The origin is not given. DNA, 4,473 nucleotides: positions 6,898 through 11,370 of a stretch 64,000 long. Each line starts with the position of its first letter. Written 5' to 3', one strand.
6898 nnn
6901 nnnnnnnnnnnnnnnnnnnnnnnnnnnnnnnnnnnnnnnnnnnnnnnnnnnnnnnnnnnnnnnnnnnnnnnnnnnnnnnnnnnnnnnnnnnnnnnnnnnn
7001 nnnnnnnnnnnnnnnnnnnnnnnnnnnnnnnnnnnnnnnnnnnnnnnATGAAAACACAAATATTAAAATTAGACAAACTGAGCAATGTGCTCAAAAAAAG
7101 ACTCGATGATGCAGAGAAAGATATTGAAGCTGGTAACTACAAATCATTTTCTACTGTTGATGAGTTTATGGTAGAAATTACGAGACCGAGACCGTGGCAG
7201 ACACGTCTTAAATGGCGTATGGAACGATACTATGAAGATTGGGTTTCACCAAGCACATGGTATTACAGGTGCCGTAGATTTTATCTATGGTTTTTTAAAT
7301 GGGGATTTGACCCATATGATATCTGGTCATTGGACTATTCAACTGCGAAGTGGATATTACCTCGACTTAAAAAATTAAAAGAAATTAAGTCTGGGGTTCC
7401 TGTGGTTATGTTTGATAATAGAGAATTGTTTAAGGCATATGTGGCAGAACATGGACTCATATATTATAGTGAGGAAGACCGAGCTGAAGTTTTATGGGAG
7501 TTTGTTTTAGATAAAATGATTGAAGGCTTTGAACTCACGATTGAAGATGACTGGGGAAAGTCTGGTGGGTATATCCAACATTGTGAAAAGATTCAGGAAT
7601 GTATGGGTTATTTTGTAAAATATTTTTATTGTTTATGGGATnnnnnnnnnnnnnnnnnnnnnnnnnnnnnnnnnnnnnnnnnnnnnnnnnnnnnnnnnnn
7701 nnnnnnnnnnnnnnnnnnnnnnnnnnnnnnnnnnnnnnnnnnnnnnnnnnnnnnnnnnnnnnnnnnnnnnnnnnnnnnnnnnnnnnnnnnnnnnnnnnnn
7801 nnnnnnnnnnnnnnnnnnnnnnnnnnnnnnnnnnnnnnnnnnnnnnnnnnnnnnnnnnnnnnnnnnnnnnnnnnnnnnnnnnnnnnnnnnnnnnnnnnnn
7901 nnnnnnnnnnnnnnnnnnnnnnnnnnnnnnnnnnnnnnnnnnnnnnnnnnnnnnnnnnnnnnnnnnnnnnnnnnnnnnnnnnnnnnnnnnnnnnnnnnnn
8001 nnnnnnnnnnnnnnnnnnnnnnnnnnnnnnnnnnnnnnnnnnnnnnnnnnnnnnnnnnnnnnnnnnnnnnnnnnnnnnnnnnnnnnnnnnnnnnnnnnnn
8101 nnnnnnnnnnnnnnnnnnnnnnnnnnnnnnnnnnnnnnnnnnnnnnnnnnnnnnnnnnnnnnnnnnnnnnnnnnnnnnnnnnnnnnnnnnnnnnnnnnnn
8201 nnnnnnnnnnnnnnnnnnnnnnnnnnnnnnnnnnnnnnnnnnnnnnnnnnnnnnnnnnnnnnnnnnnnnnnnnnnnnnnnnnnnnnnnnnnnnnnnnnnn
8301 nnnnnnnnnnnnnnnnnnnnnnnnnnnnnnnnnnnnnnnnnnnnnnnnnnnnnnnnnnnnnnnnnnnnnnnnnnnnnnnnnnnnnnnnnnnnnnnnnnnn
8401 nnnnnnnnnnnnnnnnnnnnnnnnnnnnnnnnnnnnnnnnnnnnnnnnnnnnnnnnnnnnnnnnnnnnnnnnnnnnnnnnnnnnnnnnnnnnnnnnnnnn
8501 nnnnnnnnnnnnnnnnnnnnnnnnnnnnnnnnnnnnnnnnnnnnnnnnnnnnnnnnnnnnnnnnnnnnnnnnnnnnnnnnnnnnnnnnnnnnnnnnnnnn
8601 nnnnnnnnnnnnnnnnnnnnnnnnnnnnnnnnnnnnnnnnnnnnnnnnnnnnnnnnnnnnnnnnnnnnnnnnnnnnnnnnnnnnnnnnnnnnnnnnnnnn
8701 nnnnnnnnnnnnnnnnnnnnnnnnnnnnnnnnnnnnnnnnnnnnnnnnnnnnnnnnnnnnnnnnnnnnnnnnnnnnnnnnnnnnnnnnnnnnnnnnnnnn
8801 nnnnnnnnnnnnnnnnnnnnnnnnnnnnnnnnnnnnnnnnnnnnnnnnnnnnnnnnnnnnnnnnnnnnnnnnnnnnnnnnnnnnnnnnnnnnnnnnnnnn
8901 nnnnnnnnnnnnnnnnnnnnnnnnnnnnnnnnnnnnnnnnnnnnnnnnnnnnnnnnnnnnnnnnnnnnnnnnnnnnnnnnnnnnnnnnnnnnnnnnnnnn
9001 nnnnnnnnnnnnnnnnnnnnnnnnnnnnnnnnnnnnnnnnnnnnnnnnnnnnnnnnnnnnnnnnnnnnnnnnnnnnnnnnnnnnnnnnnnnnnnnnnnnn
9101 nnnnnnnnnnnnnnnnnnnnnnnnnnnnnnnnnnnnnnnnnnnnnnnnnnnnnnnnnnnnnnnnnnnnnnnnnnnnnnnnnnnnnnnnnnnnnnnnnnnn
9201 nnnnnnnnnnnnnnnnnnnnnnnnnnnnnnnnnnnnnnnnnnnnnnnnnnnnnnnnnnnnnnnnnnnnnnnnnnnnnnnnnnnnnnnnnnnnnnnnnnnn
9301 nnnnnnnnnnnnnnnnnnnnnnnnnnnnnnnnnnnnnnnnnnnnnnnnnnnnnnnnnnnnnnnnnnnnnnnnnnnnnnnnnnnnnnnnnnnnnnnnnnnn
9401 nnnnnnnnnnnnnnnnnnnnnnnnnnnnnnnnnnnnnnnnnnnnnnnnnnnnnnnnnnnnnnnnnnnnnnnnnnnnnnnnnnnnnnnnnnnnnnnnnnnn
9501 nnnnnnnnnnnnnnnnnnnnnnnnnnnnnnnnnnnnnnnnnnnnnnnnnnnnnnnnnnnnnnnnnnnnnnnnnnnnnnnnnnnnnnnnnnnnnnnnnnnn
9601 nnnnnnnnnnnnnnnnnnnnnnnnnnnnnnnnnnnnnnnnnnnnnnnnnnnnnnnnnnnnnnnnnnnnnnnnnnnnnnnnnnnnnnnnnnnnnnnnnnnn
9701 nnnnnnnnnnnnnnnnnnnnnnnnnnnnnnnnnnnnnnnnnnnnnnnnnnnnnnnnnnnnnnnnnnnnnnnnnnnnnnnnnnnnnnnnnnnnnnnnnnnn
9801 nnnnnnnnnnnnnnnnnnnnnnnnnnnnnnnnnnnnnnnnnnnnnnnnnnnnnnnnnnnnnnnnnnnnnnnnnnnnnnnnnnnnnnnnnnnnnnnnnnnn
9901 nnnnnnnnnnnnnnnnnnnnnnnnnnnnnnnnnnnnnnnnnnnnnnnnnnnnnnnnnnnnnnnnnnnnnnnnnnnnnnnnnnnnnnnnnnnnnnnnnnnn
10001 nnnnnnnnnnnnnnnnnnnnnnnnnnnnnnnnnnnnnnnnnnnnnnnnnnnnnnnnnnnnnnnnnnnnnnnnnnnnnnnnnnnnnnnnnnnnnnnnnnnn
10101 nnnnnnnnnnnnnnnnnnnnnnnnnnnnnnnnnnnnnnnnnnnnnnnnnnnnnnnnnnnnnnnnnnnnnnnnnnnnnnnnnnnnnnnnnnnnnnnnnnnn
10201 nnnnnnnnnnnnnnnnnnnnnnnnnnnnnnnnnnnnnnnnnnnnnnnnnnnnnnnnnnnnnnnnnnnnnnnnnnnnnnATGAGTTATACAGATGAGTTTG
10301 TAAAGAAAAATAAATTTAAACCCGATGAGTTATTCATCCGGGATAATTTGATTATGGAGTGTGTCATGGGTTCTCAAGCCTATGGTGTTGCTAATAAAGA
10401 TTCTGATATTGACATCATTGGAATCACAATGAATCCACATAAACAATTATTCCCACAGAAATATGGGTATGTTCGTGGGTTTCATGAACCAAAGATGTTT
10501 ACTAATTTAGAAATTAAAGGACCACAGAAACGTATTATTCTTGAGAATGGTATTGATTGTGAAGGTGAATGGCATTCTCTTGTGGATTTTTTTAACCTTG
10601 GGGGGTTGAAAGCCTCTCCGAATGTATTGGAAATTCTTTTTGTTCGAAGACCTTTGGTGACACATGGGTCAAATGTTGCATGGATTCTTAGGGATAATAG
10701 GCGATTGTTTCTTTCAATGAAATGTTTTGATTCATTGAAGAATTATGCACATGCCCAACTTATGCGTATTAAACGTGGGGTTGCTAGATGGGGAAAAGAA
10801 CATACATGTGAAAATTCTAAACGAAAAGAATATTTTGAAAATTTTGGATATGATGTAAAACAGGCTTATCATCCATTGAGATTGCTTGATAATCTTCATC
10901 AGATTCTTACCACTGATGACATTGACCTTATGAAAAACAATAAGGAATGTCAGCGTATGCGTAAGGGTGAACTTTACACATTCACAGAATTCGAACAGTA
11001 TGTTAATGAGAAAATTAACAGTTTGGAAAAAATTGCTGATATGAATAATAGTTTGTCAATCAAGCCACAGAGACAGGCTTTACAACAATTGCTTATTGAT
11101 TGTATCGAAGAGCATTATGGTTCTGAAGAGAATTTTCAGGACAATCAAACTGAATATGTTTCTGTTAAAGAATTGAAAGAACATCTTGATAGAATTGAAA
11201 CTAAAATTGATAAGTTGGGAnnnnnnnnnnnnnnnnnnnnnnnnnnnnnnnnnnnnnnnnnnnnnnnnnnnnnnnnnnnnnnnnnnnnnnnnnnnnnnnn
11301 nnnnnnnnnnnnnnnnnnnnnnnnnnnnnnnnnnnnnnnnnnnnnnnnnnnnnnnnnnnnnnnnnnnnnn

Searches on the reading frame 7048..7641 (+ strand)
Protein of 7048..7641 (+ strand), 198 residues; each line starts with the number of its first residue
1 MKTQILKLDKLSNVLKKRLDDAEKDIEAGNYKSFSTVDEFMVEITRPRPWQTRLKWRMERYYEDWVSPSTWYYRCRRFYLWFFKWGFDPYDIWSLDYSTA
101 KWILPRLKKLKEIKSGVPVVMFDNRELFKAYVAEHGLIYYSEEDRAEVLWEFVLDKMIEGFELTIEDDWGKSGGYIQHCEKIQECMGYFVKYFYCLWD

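Call 41: search_protein_families(library=phrogs, proteins=[window:7048-7641:+], max_evalue=0.001)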
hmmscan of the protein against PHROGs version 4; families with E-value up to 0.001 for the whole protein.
window:7048-7641:+ (198 aa): 1 family
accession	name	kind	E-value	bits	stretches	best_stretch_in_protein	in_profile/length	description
phrog_11543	-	unknown function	1e-14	56.3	1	85-170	20-115/173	-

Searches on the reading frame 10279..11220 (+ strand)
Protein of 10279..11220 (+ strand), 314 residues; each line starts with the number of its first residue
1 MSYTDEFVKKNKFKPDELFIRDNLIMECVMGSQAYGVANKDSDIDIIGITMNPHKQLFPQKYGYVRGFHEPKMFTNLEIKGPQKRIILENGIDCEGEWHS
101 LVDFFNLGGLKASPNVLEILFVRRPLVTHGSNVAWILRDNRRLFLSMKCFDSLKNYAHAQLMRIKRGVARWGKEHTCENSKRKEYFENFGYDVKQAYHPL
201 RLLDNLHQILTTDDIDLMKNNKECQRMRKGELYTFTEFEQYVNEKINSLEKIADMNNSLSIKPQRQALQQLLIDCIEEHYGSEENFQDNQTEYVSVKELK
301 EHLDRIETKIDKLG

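Call 24: find_encoding_contigs(protein=window:10279-11220:+, flank=10000, max_places=3)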
Protein window:10279-11220:+ (314 aa): 3 contigs read that carry it; 3 places shown.
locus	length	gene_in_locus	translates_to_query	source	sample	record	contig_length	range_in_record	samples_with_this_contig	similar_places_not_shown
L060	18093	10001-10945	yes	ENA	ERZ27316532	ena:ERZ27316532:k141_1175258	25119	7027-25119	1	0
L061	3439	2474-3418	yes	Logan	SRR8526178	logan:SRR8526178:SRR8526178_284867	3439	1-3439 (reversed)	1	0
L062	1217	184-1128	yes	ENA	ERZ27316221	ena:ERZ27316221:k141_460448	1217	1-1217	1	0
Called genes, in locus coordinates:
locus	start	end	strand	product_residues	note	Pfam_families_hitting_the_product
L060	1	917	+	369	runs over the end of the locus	-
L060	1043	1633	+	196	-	-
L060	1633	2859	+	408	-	-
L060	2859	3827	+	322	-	-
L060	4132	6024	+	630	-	-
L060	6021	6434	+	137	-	-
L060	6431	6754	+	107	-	-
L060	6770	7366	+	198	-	-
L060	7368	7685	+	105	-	-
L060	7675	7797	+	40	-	-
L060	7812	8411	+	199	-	-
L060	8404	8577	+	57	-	-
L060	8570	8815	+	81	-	-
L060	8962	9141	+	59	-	-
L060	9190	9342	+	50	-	-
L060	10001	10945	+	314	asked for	PF10127:RlaP (weak)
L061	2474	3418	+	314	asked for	PF10127:RlaP (weak)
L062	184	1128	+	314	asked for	PF10127:RlaP (weak)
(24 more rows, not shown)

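Call 26: search_protein_families(library=pfam, proteins=[window:10279-11220:+], max_evalue=0.01)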
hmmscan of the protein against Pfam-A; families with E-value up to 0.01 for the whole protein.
window:10279-11220:+ (314 aa): 3 families
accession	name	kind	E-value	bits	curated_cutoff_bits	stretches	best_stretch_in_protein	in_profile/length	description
PF10127.15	RlaP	-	4.6e-08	33.5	23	1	23-228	19-183/249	RNA repair pathway DNA polymerase beta family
PF01909.29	NTP_transf_2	-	0.00053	20.8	21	1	28-62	18-54/93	Nucleotidyltransferase domain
PF18765.7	Polbeta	-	0.0093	16.6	26.9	0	25-50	14-39/93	Polymerase beta, Nucleotidyltransferase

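Call 41: search_protein_families(library=phrogs, proteins=[window:10279-11220:+], max_evalue=0.001)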
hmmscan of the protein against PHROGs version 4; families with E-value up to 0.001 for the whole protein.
window:10279-11220:+ (314 aa): 1 family
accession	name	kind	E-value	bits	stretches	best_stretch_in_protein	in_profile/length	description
phrog_388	-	DNA, RNA and nucleotide metabolism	6.1e-37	128.5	1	17-292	31-346/351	nucleotidyltransferase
